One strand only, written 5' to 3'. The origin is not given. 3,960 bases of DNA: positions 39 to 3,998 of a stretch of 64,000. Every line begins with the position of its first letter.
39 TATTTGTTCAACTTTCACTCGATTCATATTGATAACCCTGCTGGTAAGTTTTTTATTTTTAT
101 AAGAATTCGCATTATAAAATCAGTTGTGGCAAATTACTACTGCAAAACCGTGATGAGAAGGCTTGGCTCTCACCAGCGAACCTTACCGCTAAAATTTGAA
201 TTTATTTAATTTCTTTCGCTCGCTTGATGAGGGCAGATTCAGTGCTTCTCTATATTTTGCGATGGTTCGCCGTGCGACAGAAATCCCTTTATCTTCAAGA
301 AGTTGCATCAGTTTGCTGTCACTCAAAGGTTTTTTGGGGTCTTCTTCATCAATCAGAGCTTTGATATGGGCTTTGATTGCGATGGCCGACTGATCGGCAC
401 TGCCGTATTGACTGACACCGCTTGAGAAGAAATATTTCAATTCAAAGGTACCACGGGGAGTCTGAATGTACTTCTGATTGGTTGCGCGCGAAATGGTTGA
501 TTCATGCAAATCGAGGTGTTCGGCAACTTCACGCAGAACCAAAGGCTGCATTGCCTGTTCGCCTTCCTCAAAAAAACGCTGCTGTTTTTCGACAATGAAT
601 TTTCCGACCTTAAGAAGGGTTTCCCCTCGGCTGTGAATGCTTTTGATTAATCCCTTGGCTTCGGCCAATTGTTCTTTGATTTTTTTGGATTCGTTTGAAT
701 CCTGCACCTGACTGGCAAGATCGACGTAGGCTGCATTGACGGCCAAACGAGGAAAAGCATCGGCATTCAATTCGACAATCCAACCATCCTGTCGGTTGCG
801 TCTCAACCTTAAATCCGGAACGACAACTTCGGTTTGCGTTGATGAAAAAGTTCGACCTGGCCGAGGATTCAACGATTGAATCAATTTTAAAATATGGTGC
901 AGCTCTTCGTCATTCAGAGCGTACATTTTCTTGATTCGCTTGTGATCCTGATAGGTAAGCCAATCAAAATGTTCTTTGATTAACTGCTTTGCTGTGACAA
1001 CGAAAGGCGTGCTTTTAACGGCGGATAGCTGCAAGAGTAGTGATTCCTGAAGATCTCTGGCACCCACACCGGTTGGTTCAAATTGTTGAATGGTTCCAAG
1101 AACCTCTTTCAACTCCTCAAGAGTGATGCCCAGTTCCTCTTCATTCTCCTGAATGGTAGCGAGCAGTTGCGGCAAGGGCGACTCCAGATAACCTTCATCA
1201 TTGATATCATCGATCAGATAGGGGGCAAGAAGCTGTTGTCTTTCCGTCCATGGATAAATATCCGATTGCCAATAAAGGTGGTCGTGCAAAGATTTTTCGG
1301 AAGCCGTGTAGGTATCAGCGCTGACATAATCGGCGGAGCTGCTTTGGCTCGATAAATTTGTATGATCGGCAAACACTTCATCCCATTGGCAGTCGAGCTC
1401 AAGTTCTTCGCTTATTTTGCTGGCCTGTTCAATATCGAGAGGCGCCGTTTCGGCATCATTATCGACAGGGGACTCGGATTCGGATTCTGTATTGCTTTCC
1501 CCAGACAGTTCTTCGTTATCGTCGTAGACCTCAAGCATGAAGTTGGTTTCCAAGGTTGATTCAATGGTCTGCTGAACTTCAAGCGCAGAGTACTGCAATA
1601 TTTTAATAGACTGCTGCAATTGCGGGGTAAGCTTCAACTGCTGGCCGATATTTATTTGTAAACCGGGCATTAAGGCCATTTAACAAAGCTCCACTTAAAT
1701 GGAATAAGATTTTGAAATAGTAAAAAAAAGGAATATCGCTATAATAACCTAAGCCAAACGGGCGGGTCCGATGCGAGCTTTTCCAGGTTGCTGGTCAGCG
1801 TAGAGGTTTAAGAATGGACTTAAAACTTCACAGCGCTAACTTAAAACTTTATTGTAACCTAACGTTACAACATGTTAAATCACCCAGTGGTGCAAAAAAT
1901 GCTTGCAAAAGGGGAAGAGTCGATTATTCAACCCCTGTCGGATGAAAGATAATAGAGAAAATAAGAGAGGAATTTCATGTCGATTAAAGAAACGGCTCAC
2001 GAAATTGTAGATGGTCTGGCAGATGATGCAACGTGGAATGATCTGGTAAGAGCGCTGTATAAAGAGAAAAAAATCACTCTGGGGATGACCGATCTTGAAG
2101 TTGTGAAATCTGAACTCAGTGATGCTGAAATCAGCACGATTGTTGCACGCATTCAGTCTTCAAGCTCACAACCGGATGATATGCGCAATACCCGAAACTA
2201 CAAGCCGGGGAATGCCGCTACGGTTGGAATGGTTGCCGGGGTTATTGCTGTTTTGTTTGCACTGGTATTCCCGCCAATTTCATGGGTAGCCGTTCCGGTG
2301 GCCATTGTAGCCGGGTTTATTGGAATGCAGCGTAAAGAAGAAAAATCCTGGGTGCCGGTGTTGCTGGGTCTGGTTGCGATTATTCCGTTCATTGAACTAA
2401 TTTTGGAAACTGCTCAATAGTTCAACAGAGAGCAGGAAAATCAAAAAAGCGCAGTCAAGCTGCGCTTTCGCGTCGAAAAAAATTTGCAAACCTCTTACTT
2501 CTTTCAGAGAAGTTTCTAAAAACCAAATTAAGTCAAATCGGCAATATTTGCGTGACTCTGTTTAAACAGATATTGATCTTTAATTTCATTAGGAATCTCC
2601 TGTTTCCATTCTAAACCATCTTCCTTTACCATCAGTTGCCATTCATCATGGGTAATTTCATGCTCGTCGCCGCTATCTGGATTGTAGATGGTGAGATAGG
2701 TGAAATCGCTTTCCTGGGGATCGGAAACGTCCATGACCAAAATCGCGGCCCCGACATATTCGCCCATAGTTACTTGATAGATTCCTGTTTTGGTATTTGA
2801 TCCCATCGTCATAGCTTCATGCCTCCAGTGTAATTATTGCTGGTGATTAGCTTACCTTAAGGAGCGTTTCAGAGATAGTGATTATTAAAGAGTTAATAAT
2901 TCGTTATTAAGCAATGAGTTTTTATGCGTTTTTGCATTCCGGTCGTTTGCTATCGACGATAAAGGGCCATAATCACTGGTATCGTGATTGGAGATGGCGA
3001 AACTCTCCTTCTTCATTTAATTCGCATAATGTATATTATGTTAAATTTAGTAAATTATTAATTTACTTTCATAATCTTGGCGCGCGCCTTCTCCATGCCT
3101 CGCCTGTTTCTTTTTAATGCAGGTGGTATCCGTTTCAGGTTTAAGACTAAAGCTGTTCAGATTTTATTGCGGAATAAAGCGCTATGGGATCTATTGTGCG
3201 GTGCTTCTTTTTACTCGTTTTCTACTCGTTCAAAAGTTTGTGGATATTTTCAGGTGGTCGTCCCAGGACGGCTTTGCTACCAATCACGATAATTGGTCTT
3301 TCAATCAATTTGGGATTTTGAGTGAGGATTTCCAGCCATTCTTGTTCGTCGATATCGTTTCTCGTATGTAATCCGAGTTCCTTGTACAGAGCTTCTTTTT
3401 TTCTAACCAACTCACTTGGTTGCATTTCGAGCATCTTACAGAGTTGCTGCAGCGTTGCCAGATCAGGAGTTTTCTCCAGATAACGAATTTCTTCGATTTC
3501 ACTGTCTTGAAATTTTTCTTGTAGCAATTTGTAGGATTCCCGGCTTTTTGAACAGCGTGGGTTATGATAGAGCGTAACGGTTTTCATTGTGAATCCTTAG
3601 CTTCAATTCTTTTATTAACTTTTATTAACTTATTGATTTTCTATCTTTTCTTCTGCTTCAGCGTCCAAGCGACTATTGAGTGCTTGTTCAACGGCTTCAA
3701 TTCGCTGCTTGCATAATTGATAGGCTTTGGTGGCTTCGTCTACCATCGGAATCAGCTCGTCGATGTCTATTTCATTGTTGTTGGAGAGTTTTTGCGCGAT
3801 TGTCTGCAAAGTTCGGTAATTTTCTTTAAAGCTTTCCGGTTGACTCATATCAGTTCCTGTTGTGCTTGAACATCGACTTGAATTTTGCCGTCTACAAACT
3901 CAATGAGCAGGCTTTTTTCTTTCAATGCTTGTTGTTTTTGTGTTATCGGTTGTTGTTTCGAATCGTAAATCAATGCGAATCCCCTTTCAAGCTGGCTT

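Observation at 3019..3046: Canonical dif site: the window spans the replication terminus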

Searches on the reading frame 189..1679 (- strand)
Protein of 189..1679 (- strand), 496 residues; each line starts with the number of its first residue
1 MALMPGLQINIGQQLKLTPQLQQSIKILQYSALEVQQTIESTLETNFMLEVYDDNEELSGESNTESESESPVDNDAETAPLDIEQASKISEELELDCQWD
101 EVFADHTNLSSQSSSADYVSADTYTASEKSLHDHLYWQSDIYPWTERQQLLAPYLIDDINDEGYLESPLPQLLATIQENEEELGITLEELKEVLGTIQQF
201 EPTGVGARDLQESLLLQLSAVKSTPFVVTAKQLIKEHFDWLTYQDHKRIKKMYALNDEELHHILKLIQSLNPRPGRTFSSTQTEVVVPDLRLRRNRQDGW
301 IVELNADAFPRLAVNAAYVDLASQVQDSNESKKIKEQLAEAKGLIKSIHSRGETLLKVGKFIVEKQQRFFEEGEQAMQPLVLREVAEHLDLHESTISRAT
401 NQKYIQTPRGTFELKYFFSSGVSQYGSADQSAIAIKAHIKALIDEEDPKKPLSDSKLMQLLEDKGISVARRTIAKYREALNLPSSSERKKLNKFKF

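Call 12: find_encoding_contigs(protein=window:189-1679:-, flank=10000, max_places=6)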
Protein window:189-1679:- (496 aa): no gene with exactly this product is on record in the collection.

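Call 25: search_protein_families(library=pfam, proteins=[window:189-1679:-])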
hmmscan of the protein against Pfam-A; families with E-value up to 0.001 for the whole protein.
window:189-1679:- (496 aa): 3 families
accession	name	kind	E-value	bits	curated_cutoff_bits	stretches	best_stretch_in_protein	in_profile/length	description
PF04552.19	Sigma54_DBD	-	5.2e-65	218.5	22.8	1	332-490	2-160/160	Sigma-54, DNA binding domain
PF04963.19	Sigma54_CBD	-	3.6e-54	183.7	22.9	1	123-318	4-185/185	Sigma-54 factor, core binding domain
PF00309.25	Sigma54_AID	-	6.6e-15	55.1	23.8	1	7-51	2-46/46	Sigma-54 factor, Activator interacting domain (AID)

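Call 48: find_related_loci(query=window:189-1679:-, collection=metagenome_contigs, flank=10000)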
Query window:189-1679:- (496 aa) in metagenome_contigs; peptide patterns used: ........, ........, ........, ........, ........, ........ (x = any residue, [..] = any of these).
119 stretches matched a pattern; 46 encode a relative of the query (tblastn E <= 1e-3); 46 distinct loci.
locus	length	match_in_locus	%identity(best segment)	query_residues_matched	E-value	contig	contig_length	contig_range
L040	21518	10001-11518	73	1-496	0e+0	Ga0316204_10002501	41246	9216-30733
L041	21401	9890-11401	71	1-496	0e+0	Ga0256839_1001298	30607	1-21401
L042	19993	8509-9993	71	1-496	0e+0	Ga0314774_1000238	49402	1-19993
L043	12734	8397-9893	70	1-496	0e+0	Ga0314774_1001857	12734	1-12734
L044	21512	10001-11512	69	1-496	0e+0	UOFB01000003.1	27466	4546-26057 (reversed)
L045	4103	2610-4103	70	1-489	0e+0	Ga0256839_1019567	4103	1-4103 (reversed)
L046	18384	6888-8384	65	1-495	0e+0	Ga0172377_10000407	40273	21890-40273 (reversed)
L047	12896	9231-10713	71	1-496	0e+0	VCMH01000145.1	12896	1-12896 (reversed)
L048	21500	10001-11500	64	1-495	0e+0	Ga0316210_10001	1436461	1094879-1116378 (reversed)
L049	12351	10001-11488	61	1-494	0e+0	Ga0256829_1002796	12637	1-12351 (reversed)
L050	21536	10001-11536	37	1-490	1e-98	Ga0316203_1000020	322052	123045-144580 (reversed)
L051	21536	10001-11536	36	1-490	5e-97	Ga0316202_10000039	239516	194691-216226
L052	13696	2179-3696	69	1-496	0e+0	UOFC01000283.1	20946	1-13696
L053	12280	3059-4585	36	1-496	2e-95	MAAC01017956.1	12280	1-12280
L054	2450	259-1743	38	1-490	1e-98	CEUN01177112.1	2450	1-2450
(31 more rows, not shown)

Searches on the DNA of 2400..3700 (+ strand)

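Call 7: search_dna_similar(query=window:2400-3700:+, collection=ecoli_genomes, mode=distant, max_rows=5)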
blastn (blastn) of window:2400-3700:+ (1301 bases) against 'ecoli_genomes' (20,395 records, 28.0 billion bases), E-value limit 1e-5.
Records with a match: 1; places in all: 1; records where one place covers at least 80% of the query: 0.
Genomes with a match: 1 of 5426; with a place that covers at least 80% of the query: 0. Places per genome that has any: lowest 1, median 1, highest 1. On chromosomes: 1 places; on plasmids: 0.
Best place of each record, by identity: 80-90% 1.
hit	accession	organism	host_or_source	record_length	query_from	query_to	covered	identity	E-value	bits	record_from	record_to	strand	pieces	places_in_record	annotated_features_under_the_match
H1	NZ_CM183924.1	Escherichia coli strain GMF054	Homo sapiens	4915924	1115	1172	4%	86.4%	1e-6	64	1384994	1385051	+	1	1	arsC: arsenate reductase (glutaredoxin)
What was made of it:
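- Tried and rejected: Only a 58-bp arsC fragment matched, so the region has no close enterobacterial relative (call 7).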

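Call 38: search_dna_similar(query=window:3009-3056:+, collection=plasmids, mode=distant, max_evalue=1, max_rows=15)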
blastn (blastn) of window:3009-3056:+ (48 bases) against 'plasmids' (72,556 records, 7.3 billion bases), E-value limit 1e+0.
Records with a match: 1979; places in all: 2889; records where one place covers at least 80% of the query: 237.
Best place of each record, by identity: >=99% 35; 95-99% 20; 90-95% 212; 80-90% 1711; 60-80% 1.
By first word of the organism name: Acinetobacter 1180; Klebsiella 409; Enterobacter 124; Escherichia 61; Pantoea 50; Ralstonia 31; Salmonella 13; Raoultella 11; Providencia 10; Citrobacter 7; and 41 more.
By predicted mobility (MOB-suite, as given by PLSDB): non-mobilizable 709; mobilizable 703; conjugative 567.
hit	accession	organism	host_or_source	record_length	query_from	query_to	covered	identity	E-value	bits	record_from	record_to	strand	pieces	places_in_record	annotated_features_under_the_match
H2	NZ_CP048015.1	Acinetobacter towneri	pig,single cell,feces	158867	1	48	100%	82.0%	5e-3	45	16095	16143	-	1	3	none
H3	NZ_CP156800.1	Acinetobacter sp. ANC 7912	cattle,whole organism,cattle feces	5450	1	48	100%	81.3%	2e-2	44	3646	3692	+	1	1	none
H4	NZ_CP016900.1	Acinetobacter soli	cell,soil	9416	4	47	92%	86.4%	1e-5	54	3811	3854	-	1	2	none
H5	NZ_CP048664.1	Acinetobacter piscicola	Pig,feces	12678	1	47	98%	80.9%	5e-3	46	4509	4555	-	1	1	none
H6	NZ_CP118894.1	Acinetobacter sp. TAC-1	cell culture,Livestock manure and ...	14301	4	48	94%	84.4%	2e-3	47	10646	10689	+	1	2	none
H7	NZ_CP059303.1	Acinetobacter baumannii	Homo sapiens,blood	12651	4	48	94%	84.4%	2e-3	47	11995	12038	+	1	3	none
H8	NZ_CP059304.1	Acinetobacter baumannii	Homo sapiens,blood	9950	4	48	94%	84.4%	2e-3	47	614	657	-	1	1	none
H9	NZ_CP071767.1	Acinetobacter towneri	porcine,cell culture,feces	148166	1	46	96%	81.3%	5e-3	45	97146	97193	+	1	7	none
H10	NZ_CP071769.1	Acinetobacter towneri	porcine,cell culture,feces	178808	1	46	96%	81.3%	5e-3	45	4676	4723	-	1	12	none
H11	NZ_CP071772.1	Acinetobacter towneri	porcine,cell culture,feces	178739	1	46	96%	81.3%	5e-3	45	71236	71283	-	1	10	none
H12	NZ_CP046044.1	Acinetobacter towneri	swine,mixed culture,feces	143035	1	46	96%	81.3%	5e-3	45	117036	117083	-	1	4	none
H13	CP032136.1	Acinetobacter haemolyticus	Homo sapiens,single cell(Pathogenic ...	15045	4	47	92%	84.1%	4e-4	49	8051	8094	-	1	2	none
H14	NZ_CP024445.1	Moraxella osloensis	Homo sapiens,single cell,skin swab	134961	6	48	90%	84.1%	2e-2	43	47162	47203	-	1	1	none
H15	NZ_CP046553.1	Acinetobacter baumannii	Homo sapiens,Skin/Wound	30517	8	48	85%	87.8%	4e-4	49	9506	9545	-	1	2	none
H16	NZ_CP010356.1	Acinetobacter johnsonii XBB1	Hospital sewage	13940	5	47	90%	83.7%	2e-3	47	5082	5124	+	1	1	none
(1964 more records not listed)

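Call 39: search_dna_similar(query=window:3009-3056:+, collection=phages, mode=distant, max_evalue=1, max_rows=10)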
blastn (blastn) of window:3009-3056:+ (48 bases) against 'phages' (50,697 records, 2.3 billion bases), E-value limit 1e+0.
Records with a match: 211; places in all: 220; records where one place covers at least 80% of the query: 1.
Best place of each record, by identity: >=99% 10; 95-99% 31; 90-95% 139; 80-90% 30; 60-80% 1.
By first word of the organism name: Escherichia 101; Campylobacter 18; Rheinheimera 17; Affertcholeramvirus 15; Vibrio 12; Acinetobacter 9; bajarodmic 7; Cronobacter 4; Xanthomonas 3; Peromfec 2; and 17 more.
By host as written in the record: Escherichia coli 37; - 29; Rheinheimera sp. BAL341 17; Campylobacter jejuni 16; Escherichia coli K-12 MG1655 12; Escherichia coli K-12 12; Escherichia coli O157:H7 7; Vibrio cholerae O1 biovar El tor 5; and 52 more.
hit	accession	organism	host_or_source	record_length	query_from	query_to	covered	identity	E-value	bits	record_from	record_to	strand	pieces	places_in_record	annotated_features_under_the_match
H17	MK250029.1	Prevotella phage Lak-C1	Prevotella sp.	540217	4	46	90%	79.1%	9e-1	36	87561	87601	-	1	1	record has no annotation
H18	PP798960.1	Acinetobacter phage AB1I1L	Acinetobacter baumannii (Acibaumc1)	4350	13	47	73%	85.7%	2e-2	42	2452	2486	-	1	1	record has no annotation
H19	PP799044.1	Acinetobacter phage AB2I3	Acinetobacter baumannii (Acibaumc2)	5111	13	47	73%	85.7%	2e-2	42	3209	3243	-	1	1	none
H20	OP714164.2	Pseudomonas phage vB_PsaM_M1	Pseudomonas sp. ZM01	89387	13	47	73%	83.3%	9e-1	36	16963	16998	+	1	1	none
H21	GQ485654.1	Affertcholeramvirus CTXphi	Vibrio cholerae O1 biovar El tor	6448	9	42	71%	85.3%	7e-2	40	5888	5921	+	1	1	none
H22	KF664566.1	Affertcholeramvirus CTXphi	clinic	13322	9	42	71%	85.3%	7e-2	40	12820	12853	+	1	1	none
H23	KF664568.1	Affertcholeramvirus CTXphi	-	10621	9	42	71%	85.3%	7e-2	40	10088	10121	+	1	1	attL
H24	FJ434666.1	Affertcholeramvirus CTXphi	Vibrio cholerae O1 El Tor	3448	9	42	71%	85.3%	7e-2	40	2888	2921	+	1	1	attb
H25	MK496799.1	Capybara microvirus Cap3_SP_465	Hydrochoerus hydrochaeris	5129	14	47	71%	85.3%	7e-2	40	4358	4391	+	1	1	none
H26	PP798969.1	Acinetobacter phage AB1I1L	Acinetobacter baumannii (Acibaumc1)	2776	13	46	71%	85.3%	7e-2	40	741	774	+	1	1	record has no annotation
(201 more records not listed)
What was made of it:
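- Closest known: Plasmid and phage XerC/D sites. Same: They use the same recombinases and a similar XerD arm, at 80-90% identity over the core (calls 38, 39).
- Related XerC/D sites at 80-90% identity are common on Acinetobacter, Klebsiella and other plasmids, and on CTXphi records annotated attL/attB (calls 38, 39).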

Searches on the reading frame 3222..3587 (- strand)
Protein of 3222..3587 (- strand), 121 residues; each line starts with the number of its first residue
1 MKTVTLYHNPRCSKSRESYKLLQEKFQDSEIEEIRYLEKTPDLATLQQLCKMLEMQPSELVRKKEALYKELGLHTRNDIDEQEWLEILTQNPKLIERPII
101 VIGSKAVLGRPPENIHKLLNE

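Call 13: find_encoding_contigs(protein=window:3222-3587:-, flank=10000, max_places=6)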
Protein window:3222-3587:- (121 aa): no gene with exactly this product is on record in the collection.

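Call 14: find_homologous_proteins(query=window:3222-3587:-, max_evalue=1e-20)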
Query window:3222-3587:- (121 aa): 2441 proteins with E <= 1e-20 among 4590 candidates; the best 120 are listed.
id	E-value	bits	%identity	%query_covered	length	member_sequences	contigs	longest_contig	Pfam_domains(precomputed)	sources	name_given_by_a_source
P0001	1.7e-72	259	100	100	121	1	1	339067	PF03960.22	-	-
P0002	6.8e-45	170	65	100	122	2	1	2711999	PF03960.22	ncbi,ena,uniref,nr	ncbi:arsenate reductase (glutaredoxin) [Thiomicrorhabdus sp.]|uniref:arsenate reductase (glutaredoxi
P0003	4.3e-36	141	57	99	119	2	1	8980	PF03960.22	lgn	-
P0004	1.3e-35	140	54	98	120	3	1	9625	PF03960.22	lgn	-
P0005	1.6e-35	139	56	99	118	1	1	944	PF03960.22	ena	-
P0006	3.2e-35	138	59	98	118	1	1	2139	PF03960.22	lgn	-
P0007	8.4e-35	137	54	97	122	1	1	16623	PF03960.22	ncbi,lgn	-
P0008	1.1e-34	137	56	98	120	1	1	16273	PF03960.22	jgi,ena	-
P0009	2.4e-34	136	57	98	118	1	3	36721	PF03960.22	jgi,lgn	jgi:arsenate reductase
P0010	2.6e-34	136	53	96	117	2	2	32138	PF03960.22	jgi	-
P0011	4.9e-34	135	54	96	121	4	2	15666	PF03960.22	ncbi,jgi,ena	-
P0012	6.4e-34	134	54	98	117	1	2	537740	PF03960.22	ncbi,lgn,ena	-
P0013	7.0e-34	134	55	96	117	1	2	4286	PF03960.22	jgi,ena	-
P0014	7.5e-34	134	54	96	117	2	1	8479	PF03960.22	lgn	-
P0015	9.2e-34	134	55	95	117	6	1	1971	PF03960.22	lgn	-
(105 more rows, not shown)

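Call 15: find_encoding_contigs(protein=P0002, flank=10000, max_places=4)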
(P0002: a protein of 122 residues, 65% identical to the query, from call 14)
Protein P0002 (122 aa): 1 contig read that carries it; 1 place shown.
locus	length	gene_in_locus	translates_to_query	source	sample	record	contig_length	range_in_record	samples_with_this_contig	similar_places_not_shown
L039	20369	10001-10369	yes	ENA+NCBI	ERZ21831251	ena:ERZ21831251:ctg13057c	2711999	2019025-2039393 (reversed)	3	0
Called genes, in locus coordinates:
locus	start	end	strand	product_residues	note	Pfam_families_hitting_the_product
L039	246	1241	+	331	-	PF03595:SLAC1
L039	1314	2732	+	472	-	PF00749:tRNA-synt_1c, PF19269:Anticodon_2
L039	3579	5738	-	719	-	PF13328:HD_4, PF04607:RelA_SpoT, PF02824:TGS, PF19296:RelA_AH, PF28438:RelA_RIS, PF13291:ACT_4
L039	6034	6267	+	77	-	-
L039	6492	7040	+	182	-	PF13505:OMP_b-brl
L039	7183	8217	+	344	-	PF01207:Dus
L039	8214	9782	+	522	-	PF18974:DUF5710, PF13742:tRNA_anti_2, PF02601:Exonuc_VII_L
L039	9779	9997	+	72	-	PF02609:Exonuc_VII_S (weak)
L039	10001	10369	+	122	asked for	PF03960:ArsC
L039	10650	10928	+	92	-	-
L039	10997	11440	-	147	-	-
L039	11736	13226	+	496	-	PF00309:Sigma54_AID, PF04963:Sigma54_CBD, PF04552:Sigma54_DBD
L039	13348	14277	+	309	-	PF07883:Cupin_2 (faint), PF02311:AraC_binding (faint)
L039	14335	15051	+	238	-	PF00072:Response_reg, PF00486:Trans_reg_C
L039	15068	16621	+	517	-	PF00512:HisKA (weak), PF02518:HATPase_c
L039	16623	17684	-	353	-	PF05036:SPOR (weak)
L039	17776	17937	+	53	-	-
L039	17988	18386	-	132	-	PF17775:YchJ_M-like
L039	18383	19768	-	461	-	PF01554:MatE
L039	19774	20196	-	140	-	-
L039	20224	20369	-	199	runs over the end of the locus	PF00293:NUDIX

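Call 16: find_encoding_contigs(protein=P0001, flank=10000, max_places=4)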
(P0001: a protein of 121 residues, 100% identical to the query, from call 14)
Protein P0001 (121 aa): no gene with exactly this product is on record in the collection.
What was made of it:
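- Tried and rejected: Exact-protein look-ups of the sigma-54 and ArsC products found nothing (calls 12, 13, 16).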

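Call 25: search_protein_families(library=pfam, proteins=[window:3222-3587:-])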
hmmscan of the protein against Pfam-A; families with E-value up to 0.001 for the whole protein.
window:3222-3587:- (121 aa): 2 families
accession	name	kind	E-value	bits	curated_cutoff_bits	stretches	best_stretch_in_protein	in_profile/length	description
PF03960.21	ArsC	-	6.1e-20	71.8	24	1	7-117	1-78/79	ArsC family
PF13443.12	HTH_26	-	0.00083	20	22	0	32-61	28-58/63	Cro/C1-type HTH DNA-binding domain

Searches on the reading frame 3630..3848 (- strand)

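Call 25: search_protein_families(library=pfam, proteins=[window:3630-3848:-])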
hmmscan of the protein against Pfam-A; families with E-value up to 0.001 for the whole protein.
window:3630-3848:- (72 aa): 1 family
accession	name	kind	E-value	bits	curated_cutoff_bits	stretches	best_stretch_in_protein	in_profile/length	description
PF02609.21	Exonuc_VII_S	-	1e-07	32.3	24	1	7-57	1-50/52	Exonuclease VII small subunit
